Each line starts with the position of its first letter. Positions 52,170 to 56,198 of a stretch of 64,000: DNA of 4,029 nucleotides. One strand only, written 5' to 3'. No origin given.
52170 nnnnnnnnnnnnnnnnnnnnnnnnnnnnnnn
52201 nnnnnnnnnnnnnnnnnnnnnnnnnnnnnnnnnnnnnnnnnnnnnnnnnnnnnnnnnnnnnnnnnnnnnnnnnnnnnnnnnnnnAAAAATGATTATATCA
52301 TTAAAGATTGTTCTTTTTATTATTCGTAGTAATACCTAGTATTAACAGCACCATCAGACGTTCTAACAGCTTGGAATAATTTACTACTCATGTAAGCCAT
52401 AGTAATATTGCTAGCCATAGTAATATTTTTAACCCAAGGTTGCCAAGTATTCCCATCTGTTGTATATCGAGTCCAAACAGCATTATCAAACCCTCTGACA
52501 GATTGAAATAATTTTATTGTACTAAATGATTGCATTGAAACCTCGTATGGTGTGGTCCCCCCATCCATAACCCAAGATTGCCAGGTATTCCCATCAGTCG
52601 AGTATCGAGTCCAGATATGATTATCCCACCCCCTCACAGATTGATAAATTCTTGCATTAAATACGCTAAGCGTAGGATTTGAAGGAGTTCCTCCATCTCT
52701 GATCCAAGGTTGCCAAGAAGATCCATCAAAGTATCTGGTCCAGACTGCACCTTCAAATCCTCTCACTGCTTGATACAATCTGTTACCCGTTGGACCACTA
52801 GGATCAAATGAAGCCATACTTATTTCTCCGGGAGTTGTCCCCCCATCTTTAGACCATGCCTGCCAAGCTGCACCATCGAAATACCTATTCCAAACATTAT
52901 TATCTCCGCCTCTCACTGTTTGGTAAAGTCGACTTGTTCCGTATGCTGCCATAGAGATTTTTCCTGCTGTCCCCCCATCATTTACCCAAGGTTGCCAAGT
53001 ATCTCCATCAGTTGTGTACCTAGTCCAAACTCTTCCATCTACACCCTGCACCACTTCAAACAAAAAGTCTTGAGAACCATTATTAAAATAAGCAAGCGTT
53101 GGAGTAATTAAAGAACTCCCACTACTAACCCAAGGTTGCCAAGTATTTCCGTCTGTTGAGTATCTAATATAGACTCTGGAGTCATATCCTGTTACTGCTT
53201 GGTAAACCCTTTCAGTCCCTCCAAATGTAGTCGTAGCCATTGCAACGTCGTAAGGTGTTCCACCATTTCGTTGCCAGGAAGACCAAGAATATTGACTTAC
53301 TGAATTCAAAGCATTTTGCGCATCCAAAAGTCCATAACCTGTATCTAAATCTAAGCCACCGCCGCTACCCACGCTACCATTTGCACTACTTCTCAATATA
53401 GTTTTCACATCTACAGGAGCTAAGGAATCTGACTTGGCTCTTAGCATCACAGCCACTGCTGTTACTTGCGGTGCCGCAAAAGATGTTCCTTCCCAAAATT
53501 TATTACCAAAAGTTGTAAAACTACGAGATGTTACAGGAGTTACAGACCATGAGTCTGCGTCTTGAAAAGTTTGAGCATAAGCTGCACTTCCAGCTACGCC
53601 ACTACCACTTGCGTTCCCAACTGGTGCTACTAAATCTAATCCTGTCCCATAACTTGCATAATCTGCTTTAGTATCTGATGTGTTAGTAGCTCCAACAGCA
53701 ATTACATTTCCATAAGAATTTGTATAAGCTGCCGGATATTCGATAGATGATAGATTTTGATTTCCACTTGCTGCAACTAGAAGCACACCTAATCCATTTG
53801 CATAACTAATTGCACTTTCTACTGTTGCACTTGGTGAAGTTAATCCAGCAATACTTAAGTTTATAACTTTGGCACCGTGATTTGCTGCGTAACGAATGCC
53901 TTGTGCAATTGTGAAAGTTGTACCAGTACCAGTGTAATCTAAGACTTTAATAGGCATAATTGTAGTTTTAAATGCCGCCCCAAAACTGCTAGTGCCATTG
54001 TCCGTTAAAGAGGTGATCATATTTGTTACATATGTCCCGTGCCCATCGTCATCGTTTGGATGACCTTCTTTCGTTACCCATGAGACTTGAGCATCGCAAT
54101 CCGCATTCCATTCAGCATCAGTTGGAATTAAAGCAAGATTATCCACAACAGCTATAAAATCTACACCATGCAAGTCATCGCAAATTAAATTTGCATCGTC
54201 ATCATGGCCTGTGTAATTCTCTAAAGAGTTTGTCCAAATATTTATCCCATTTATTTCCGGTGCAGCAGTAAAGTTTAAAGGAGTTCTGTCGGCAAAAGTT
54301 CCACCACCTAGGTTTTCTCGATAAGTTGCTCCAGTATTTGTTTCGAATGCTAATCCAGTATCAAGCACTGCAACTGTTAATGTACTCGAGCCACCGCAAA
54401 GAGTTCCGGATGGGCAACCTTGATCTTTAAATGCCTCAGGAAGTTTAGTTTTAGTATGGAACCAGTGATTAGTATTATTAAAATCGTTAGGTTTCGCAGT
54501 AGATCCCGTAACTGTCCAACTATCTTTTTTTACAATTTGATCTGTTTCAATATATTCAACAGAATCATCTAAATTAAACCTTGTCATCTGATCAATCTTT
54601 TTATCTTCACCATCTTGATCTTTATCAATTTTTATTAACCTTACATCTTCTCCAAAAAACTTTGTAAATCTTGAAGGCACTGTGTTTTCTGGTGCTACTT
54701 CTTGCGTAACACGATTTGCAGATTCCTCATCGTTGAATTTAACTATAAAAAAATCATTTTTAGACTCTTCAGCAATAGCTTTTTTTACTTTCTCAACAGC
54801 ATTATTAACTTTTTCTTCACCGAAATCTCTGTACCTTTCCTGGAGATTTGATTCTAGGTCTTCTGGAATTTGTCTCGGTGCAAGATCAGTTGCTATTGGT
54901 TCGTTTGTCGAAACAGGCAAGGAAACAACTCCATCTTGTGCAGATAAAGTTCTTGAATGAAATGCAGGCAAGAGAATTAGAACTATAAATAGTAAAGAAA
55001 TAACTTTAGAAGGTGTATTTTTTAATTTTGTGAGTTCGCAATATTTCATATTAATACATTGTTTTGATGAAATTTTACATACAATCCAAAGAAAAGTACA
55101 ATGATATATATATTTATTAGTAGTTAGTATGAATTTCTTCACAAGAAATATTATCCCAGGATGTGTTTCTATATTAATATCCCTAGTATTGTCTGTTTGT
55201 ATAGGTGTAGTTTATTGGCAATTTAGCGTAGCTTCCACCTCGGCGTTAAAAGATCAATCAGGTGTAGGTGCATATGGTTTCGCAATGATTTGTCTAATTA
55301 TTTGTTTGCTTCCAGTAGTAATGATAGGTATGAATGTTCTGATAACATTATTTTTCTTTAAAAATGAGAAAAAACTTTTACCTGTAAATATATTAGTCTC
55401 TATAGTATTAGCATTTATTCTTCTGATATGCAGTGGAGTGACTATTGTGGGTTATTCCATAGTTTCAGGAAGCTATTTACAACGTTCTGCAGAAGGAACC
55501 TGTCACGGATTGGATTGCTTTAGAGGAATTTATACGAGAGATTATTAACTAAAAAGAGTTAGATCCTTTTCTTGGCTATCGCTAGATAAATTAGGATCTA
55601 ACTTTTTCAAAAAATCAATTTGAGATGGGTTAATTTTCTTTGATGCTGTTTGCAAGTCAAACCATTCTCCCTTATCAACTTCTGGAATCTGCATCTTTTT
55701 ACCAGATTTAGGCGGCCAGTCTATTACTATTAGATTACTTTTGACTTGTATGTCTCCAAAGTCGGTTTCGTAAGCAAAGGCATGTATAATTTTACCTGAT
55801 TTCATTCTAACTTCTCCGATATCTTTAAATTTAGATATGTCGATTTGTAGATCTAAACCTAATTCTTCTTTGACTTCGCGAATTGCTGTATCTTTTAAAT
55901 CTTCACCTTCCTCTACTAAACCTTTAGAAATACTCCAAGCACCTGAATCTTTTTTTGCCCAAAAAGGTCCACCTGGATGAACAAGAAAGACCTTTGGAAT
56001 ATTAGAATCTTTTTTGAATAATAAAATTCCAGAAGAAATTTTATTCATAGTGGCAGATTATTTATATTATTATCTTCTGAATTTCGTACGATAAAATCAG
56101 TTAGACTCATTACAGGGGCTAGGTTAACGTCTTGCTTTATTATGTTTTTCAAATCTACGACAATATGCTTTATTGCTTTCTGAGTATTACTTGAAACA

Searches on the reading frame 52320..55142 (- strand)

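Call 58: search_protein_families(library=pfam, proteins=[window:52320-55142:-], max_evalue=0.0001)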
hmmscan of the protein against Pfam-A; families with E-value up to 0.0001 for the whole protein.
window:52320-55142:- (940 aa): 1 family
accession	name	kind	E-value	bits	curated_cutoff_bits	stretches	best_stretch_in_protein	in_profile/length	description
PF00082.27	Peptidase_S8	-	1.5e-38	133.2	21.8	1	254-604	3-288/288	Subtilase family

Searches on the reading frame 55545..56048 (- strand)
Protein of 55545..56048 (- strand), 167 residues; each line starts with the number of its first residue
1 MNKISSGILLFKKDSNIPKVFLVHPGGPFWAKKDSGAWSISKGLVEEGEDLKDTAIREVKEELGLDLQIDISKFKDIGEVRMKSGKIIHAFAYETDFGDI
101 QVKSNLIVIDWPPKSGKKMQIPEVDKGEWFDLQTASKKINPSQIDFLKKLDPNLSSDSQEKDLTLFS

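Call 58: search_protein_families(library=pfam, proteins=[window:55545-56048:-], max_evalue=0.0001)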
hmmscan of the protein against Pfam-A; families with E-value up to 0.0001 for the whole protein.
window:55545-56048:- (167 aa): 1 family
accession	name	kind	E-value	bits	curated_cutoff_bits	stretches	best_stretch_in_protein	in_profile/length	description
PF00293.34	NUDIX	-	9.7e-13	48.7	21.1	1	4-149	4-133/134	NUDIX domain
